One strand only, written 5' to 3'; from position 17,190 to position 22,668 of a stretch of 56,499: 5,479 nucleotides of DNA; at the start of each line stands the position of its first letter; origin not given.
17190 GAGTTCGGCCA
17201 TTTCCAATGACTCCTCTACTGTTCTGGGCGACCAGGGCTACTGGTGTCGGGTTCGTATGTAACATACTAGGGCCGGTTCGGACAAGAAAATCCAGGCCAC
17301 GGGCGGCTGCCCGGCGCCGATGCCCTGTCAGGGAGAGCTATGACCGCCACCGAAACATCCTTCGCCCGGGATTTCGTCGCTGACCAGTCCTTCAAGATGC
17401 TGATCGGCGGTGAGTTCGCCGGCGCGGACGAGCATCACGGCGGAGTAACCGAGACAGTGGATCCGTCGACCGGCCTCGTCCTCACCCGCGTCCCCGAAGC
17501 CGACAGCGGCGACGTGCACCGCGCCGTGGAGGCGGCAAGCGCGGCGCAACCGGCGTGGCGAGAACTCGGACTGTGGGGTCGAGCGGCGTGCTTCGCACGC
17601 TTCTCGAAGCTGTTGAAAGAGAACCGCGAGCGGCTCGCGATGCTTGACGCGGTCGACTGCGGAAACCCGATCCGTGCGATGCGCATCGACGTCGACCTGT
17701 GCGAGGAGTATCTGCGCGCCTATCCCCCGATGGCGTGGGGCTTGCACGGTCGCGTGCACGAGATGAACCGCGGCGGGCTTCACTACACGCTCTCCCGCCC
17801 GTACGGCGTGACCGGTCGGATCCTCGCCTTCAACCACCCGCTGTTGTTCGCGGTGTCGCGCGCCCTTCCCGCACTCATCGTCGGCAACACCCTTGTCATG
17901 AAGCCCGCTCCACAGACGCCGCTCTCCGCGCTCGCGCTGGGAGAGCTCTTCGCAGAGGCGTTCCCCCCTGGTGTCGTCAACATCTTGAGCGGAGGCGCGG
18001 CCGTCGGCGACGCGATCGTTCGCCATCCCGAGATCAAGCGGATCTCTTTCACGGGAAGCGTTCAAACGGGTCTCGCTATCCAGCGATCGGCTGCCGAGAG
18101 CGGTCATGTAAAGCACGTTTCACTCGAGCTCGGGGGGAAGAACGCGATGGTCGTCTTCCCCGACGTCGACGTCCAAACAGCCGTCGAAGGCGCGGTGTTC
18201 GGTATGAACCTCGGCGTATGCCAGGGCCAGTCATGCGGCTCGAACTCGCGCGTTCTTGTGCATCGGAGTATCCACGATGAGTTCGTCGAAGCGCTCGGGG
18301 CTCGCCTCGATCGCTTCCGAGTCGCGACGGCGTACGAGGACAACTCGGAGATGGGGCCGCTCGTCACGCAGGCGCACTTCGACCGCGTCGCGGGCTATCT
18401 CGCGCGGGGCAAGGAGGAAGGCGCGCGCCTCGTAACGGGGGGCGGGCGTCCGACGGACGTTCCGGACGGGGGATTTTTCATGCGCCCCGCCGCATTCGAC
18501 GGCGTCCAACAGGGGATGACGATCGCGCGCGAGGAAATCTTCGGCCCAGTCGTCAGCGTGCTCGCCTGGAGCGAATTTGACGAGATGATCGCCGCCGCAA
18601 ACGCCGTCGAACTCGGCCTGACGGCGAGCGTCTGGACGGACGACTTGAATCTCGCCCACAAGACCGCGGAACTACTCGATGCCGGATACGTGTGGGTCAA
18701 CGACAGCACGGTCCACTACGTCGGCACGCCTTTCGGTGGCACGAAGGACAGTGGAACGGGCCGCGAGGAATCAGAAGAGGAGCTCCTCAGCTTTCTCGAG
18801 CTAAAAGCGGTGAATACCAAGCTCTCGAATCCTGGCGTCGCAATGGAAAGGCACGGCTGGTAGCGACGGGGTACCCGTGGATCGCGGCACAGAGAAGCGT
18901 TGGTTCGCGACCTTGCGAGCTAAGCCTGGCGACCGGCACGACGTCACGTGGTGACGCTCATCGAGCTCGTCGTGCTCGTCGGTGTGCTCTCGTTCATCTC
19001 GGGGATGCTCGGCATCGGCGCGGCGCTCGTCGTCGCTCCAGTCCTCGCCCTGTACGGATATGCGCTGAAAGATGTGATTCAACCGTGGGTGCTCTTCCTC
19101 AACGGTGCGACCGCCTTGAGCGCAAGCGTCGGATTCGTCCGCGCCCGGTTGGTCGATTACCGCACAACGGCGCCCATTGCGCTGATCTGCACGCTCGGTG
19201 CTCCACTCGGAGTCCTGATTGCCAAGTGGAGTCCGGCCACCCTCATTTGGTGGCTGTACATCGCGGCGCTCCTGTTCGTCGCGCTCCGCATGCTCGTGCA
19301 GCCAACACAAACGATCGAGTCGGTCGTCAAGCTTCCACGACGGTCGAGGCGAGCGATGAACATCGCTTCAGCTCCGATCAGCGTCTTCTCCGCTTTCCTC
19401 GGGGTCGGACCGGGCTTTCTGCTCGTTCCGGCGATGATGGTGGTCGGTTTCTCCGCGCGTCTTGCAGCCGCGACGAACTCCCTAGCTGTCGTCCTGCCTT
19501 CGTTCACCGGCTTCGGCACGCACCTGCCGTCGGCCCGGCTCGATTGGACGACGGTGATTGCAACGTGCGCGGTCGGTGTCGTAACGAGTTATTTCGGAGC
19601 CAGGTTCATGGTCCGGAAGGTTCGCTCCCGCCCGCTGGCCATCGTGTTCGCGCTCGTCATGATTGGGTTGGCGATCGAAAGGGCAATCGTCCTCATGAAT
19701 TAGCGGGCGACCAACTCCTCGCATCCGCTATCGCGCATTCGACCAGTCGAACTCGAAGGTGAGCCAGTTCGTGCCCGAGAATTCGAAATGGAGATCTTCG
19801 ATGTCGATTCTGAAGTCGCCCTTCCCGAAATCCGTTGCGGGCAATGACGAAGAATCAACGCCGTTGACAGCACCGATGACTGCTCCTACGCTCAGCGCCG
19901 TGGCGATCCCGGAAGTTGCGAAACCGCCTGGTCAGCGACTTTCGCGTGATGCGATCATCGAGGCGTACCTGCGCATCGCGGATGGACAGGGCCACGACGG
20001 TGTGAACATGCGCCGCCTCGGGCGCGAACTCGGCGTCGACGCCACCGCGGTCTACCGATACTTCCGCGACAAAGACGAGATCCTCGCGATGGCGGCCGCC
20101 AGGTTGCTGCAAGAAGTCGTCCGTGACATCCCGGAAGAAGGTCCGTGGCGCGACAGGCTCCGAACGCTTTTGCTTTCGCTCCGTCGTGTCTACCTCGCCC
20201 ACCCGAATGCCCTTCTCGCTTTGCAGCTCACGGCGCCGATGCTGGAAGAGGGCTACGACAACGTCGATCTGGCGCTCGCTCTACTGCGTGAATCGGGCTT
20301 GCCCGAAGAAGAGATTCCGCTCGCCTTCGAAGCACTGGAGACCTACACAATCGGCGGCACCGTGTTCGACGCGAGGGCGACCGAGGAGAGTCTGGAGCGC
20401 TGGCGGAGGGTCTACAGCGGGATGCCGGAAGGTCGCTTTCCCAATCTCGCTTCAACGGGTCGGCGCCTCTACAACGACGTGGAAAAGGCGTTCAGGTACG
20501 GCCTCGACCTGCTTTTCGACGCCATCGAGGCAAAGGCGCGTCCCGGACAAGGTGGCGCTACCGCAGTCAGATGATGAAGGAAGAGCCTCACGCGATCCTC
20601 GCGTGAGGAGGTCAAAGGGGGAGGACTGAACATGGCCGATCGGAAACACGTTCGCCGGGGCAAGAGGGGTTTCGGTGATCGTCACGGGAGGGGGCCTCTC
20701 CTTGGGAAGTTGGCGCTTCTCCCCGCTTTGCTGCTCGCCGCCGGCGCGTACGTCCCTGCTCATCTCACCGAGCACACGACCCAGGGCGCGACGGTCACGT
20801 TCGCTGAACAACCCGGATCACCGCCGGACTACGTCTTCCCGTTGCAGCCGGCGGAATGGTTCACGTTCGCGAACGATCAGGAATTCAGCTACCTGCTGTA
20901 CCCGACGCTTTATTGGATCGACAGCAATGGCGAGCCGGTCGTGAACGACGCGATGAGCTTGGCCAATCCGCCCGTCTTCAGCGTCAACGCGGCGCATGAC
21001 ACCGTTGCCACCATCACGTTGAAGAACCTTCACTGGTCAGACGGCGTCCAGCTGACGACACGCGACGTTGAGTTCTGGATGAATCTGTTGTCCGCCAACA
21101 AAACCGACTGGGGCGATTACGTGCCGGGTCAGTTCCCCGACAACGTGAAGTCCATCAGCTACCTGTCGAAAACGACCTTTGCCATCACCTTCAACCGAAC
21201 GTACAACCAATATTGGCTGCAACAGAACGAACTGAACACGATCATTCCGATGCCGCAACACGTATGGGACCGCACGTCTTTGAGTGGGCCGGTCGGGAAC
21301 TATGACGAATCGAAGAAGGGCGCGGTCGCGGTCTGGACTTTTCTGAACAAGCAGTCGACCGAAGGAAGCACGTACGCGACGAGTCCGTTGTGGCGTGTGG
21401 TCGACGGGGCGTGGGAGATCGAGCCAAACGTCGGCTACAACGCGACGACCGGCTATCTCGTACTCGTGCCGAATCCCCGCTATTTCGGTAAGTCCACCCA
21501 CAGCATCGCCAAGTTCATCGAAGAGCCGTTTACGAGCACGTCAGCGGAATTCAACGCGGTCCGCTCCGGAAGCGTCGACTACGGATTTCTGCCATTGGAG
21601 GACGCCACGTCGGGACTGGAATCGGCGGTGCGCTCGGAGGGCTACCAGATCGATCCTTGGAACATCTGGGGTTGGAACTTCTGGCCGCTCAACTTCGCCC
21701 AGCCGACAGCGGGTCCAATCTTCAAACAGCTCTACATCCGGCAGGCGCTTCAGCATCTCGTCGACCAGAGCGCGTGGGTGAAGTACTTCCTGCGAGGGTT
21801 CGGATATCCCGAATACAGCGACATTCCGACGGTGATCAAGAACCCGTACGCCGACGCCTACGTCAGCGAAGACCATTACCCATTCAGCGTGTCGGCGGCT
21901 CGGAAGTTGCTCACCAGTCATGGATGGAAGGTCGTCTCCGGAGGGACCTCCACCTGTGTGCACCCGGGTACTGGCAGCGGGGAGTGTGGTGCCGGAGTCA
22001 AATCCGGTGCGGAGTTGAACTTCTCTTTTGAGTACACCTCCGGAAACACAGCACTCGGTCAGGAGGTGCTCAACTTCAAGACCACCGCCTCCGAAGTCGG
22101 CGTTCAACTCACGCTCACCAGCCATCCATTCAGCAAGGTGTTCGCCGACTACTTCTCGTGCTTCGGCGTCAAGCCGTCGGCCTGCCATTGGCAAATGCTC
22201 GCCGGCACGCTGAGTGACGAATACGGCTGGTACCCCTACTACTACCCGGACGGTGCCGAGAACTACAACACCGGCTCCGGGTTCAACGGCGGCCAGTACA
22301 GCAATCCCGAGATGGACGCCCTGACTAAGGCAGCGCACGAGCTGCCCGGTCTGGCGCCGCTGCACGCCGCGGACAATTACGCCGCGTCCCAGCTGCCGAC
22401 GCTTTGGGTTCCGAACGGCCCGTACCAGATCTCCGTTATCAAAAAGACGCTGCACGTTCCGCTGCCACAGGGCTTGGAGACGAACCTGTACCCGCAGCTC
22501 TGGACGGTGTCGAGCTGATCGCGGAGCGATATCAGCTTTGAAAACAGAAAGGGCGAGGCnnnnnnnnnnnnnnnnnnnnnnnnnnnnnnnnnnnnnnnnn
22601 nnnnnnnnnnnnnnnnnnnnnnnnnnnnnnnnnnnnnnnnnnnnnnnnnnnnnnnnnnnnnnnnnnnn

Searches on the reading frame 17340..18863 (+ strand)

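Call 28: search_protein_families(library=pfam, proteins=[window:17340-18863:+], max_evalue=0.00001)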
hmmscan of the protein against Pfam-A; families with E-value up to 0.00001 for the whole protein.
window:17340-18863:+ (507 aa): 1 family
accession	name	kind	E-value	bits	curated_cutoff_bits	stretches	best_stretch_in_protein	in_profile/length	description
PF00171.27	Aldedh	-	8e-146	486.7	23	1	36-491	8-461/461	Aldehyde dehydrogenase family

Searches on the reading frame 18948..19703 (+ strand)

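Call 28: search_protein_families(library=pfam, proteins=[window:18948-19703:+], max_evalue=0.00001)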
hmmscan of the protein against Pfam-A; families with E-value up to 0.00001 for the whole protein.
window:18948-19703:+ (251 aa): 1 family
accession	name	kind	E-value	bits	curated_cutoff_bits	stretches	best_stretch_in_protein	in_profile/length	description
PF01925.25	TauE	-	1.3e-32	113.8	32.6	1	9-243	3-235/237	Sulfite exporter TauE/SafE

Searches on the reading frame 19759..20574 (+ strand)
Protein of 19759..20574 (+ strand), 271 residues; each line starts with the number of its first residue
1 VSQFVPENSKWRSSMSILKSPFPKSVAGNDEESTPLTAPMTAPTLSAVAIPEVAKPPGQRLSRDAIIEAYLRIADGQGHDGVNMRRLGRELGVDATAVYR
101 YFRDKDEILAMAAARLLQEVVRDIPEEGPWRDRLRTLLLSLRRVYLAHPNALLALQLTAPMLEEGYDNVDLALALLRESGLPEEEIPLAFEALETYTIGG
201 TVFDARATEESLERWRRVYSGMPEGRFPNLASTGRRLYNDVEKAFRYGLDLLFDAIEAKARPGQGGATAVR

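Call 28: search_protein_families(library=pfam, proteins=[window:19759-20574:+], max_evalue=0.00001)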
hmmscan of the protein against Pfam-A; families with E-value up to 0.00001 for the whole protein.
window:19759-20574:+ (271 aa): 2 families
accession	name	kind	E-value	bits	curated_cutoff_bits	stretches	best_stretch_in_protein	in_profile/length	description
PF02909.22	TetR_C_1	-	4.2e-13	49.8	21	1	125-259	4-145/146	Tetracyclin repressor-like, C-terminal domain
PF00440.29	TetR_N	-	1.2e-08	35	24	1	66-110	1-45/47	Bacterial regulatory proteins, tetR family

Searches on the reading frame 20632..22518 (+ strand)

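Call 28: search_protein_families(library=pfam, proteins=[window:20632-22518:+], max_evalue=0.00001)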
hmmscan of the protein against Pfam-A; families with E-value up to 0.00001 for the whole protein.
window:20632-22518:+ (628 aa): 1 family
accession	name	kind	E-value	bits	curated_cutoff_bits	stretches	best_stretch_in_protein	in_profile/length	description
PF00496.27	SBP_bac_5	-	2.2e-29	103.2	32.4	1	124-504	17-330/368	Bacterial extracellular solute-binding proteins, family 5 Middle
